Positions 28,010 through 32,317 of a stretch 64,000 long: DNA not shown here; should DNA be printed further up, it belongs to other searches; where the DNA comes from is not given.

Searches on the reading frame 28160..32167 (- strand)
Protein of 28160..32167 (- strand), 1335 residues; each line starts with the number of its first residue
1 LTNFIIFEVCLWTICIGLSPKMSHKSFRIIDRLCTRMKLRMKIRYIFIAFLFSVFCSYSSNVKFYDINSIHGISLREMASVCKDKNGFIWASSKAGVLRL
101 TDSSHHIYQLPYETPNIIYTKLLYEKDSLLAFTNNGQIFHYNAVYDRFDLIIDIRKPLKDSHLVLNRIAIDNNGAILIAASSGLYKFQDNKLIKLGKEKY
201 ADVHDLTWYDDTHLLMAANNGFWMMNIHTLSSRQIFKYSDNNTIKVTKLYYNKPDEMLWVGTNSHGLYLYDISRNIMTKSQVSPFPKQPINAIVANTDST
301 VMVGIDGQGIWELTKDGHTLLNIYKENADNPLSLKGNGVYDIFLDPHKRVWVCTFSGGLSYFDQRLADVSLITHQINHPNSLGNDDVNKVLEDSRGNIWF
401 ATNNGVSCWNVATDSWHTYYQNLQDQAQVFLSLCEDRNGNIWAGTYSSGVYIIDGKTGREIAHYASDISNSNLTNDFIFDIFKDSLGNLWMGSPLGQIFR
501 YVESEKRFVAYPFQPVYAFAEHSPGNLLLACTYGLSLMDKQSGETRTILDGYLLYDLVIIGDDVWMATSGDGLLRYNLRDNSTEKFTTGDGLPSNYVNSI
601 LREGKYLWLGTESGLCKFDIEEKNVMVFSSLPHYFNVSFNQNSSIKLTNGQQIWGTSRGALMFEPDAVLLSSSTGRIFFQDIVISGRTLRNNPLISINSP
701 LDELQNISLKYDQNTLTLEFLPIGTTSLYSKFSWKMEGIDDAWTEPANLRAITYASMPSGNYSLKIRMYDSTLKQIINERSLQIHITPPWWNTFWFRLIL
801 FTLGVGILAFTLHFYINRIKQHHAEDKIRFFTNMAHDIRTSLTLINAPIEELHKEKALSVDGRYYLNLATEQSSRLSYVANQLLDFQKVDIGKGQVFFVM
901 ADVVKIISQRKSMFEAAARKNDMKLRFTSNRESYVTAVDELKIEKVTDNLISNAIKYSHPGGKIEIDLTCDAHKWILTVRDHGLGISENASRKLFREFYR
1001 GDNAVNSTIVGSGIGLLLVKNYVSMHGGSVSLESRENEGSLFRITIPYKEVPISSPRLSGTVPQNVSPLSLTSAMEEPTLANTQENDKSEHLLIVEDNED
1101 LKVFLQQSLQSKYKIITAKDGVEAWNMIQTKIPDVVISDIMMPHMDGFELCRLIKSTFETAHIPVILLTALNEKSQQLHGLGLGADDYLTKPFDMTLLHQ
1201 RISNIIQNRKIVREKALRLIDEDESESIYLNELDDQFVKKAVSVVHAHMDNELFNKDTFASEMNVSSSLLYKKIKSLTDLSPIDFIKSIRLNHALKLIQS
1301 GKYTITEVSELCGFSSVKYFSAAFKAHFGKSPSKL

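Call 15: search_protein_families(library=pfam, proteins=[window:28160-32167:-], max_evalue=0.0001)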
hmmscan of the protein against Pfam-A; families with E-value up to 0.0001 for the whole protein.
window:28160-32167:- (1335 aa): 8 families
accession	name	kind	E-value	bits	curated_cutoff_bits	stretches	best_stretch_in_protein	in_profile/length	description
PF07494.17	Reg_prop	-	2.2e-28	95.1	20.4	0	428-446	6-23/24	Two component regulator propeller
PF00072.30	Response_reg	-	4.4e-26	91.7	30.2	1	1093-1202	2-110/111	Response regulator receiver domain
PF02518.31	HATPase_c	-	2.3e-23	83.2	26.4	1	939-1049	2-110/111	Histidine kinase-, DNA gyrase B-, and HSP90-like ATPase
PF12833.13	HTH_18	-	1.3e-17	64.3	33.6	1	1260-1334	2-76/80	Helix-turn-helix domain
PF00165.29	HTH_AraC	-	4e-10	40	26.6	1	1298-1333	1-38/42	Bacterial regulatory helix-turn-helix proteins, AraC family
PF00512.31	HisKA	-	2.2e-09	37.7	26.9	1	827-890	2-64/66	His Kinase A (phospho-acceptor) domain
PF07495.19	Y_Y_Y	-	6e-09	36.1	26.6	1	731-786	9-64/65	Y_Y_Y domain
PF24807.1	WD40_CDC20-Fz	-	9.3e-08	32.2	200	0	206-308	15-113/292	CDC20/Fizzy WD40 domain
